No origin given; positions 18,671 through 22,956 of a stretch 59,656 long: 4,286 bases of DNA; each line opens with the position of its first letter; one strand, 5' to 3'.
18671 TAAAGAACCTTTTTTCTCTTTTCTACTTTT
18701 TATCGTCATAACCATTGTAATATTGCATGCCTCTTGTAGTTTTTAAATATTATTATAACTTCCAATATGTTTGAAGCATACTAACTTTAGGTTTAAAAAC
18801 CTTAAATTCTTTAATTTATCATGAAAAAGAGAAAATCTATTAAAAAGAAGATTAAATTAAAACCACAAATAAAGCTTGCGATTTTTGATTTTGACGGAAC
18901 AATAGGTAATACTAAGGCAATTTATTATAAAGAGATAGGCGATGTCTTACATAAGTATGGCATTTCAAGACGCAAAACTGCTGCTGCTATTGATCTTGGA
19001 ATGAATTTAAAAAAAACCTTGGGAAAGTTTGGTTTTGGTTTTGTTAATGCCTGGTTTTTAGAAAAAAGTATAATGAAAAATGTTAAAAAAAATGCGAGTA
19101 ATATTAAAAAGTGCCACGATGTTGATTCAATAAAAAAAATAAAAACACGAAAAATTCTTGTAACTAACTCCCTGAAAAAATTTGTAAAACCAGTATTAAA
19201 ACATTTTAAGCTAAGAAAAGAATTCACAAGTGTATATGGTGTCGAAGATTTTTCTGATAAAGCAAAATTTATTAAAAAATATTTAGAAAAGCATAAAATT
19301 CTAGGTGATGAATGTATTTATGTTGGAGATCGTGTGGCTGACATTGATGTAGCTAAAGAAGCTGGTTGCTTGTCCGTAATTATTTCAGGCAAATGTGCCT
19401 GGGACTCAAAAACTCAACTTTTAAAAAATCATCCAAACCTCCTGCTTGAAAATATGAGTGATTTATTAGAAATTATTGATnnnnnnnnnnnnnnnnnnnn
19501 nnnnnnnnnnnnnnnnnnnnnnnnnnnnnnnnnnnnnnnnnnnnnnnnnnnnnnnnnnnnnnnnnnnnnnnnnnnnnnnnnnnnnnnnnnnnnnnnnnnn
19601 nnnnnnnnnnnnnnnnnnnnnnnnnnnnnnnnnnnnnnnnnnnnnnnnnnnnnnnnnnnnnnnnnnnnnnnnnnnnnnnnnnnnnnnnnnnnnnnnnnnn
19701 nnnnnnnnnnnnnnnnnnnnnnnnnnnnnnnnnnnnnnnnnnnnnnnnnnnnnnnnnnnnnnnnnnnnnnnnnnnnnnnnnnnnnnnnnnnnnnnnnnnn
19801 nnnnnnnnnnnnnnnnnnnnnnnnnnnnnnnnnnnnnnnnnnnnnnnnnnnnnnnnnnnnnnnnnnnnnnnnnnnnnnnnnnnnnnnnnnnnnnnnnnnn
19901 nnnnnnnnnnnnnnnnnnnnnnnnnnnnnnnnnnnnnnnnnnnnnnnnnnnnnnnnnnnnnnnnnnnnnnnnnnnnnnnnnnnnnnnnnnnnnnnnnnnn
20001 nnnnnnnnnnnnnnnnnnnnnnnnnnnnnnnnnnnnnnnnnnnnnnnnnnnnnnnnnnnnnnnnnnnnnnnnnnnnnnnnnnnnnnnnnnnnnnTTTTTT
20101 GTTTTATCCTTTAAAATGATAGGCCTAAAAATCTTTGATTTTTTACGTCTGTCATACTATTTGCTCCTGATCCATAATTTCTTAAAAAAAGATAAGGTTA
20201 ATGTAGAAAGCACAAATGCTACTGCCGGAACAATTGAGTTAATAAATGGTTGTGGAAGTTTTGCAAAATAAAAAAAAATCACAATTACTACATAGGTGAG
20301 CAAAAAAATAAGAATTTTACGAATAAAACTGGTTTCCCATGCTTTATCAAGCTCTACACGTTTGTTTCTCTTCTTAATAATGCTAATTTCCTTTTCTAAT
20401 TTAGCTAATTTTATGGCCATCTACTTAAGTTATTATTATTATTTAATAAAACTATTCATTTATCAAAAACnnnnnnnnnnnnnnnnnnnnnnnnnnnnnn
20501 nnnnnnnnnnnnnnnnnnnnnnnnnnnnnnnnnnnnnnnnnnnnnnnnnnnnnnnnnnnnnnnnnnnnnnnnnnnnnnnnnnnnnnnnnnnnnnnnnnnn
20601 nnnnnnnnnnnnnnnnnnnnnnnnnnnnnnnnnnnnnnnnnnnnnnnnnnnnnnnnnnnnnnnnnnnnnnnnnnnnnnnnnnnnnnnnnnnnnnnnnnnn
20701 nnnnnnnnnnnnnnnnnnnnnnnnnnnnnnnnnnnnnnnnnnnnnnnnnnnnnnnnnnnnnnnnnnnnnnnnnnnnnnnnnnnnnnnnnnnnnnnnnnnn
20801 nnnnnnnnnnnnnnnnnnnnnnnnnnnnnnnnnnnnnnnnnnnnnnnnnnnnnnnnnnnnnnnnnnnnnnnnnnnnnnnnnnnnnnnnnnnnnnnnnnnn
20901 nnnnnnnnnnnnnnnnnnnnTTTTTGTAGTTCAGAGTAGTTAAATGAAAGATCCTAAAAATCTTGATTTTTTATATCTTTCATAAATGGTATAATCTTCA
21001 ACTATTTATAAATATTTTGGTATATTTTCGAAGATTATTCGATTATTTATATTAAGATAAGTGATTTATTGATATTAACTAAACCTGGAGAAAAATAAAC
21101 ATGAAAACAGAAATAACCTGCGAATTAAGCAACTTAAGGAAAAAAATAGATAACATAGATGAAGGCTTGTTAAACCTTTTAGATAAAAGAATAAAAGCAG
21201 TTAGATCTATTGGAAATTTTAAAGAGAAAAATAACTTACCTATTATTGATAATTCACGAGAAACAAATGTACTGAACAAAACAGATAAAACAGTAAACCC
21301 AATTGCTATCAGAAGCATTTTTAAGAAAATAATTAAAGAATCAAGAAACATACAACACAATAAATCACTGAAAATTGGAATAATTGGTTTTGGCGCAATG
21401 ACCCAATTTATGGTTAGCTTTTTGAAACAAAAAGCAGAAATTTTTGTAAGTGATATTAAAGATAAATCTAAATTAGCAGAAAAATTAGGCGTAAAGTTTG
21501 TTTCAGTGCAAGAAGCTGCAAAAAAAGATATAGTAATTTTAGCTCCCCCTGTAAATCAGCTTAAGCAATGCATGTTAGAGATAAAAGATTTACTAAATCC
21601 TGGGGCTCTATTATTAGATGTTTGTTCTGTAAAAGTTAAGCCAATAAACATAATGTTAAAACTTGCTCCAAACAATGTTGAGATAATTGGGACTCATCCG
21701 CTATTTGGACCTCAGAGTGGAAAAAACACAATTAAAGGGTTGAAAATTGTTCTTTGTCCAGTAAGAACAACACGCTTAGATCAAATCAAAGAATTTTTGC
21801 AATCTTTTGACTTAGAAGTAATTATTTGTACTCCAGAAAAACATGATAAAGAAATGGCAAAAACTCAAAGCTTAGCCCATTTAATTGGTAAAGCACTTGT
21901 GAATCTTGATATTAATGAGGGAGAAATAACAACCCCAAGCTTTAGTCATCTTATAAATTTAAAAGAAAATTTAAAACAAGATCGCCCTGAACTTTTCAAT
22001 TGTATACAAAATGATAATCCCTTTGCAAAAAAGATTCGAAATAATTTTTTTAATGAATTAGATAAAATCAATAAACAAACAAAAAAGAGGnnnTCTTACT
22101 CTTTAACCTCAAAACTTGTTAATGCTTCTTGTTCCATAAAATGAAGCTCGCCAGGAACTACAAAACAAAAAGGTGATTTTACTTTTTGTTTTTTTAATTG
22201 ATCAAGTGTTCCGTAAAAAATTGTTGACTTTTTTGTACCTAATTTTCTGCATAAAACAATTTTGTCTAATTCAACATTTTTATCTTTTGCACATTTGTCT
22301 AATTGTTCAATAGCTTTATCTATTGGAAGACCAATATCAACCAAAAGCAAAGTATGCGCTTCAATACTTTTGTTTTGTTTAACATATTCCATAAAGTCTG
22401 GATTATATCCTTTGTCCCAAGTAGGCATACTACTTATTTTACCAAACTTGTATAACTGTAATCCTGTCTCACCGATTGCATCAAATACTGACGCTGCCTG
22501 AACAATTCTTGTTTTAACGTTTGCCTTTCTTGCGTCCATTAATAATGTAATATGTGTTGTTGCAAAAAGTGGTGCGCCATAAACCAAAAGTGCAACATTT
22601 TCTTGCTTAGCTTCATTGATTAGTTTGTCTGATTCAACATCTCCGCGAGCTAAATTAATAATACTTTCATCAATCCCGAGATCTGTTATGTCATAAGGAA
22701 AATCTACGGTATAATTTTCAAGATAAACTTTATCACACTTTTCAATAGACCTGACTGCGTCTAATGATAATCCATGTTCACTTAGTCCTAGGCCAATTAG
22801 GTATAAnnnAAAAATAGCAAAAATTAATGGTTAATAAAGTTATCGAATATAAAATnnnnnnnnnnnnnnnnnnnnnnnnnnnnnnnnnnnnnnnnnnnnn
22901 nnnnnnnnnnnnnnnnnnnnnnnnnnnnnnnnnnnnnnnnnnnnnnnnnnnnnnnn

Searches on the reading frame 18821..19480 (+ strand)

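Call 81: search_protein_families(library=pfam, proteins=[window:18821-19480:+], max_evalue=0.0001)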
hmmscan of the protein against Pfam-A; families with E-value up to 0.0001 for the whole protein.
window:18821-19480:+ (220 aa): 4 families
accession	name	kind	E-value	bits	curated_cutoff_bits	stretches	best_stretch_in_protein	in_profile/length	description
PF13419.12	HAD_2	-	1.4e-21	77.9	23.8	1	21-186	2-176/178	Haloacid dehalogenase-like hydrolase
PF00702.32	Hydrolase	-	2.5e-11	44.8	26.4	1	17-182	1-191/191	haloacid dehalogenase-like hydrolase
PF12710.13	HAD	-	1.1e-08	36.2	27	1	110-179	103-189/189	haloacid dehalogenase-like hydrolase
PF13242.12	Hydrolase_like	-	2.4e-05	24.6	22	1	150-214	9-74/75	HAD-hyrolase-like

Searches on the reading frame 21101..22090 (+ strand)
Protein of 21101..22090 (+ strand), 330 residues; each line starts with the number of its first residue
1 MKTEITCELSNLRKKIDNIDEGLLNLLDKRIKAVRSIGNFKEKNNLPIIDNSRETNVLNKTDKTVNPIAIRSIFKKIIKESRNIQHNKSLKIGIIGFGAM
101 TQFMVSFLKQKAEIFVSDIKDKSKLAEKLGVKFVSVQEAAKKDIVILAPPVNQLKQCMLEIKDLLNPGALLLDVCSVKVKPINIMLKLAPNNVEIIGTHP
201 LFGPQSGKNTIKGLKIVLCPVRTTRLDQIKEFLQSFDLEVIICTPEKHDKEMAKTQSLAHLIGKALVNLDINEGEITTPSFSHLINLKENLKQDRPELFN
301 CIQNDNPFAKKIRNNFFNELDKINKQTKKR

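Call 72: search_protein_families(library=pfam, proteins=[window:21101-22090:+], max_evalue=0.001)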
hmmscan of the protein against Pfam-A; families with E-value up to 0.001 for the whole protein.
window:21101-22090:+ (330 aa): 7 families
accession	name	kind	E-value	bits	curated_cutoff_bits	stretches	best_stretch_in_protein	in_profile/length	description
PF02153.23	PDH_N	-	1e-20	74.3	26.5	1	114-237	14-149/154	Prephenate dehydrogenase, nucleotide-binding domain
PF01817.26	CM_2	-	4.4e-18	65.7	27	1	12-86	1-80/80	Chorismate mutase type II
PF03807.23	F420_oxidored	-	3.3e-08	34.5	21.6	1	91-174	1-91/94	NADP oxidoreductase coenzyme F420-dependent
PF02826.25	2-Hacid_dh_C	-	2.2e-05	24.4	25.1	1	81-162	28-112/178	D-isomer specific 2-hydroxyacid dehydrogenase, NAD binding domain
PF20463.3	PDH_C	-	5.3e-05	23.9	22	1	244-326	1-87/102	Prephenate dehydrogenase, dimerization domain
PF07991.19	KARI_N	-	0.00071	19.6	20.6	0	88-172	3-92/165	Acetohydroxy acid isomeroreductase, NADPH-binding domain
PF03446.21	NAD_binding_2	-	0.00079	19.9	21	0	91-182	1-100/161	NAD binding domain of 6-phosphogluconate dehydrogenase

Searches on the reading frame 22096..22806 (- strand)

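Call 72: search_protein_families(library=pfam, proteins=[window:22096-22806:-], max_evalue=0.001)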
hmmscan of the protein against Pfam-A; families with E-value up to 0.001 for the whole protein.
window:22096-22806:- (236 aa): 1 family
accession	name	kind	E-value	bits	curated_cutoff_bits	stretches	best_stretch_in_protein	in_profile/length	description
PF00590.25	TP_methylase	-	1.4e-14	55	27.8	1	1-204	2-211/212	Tetrapyrrole (Corrin/Porphyrin) Methylases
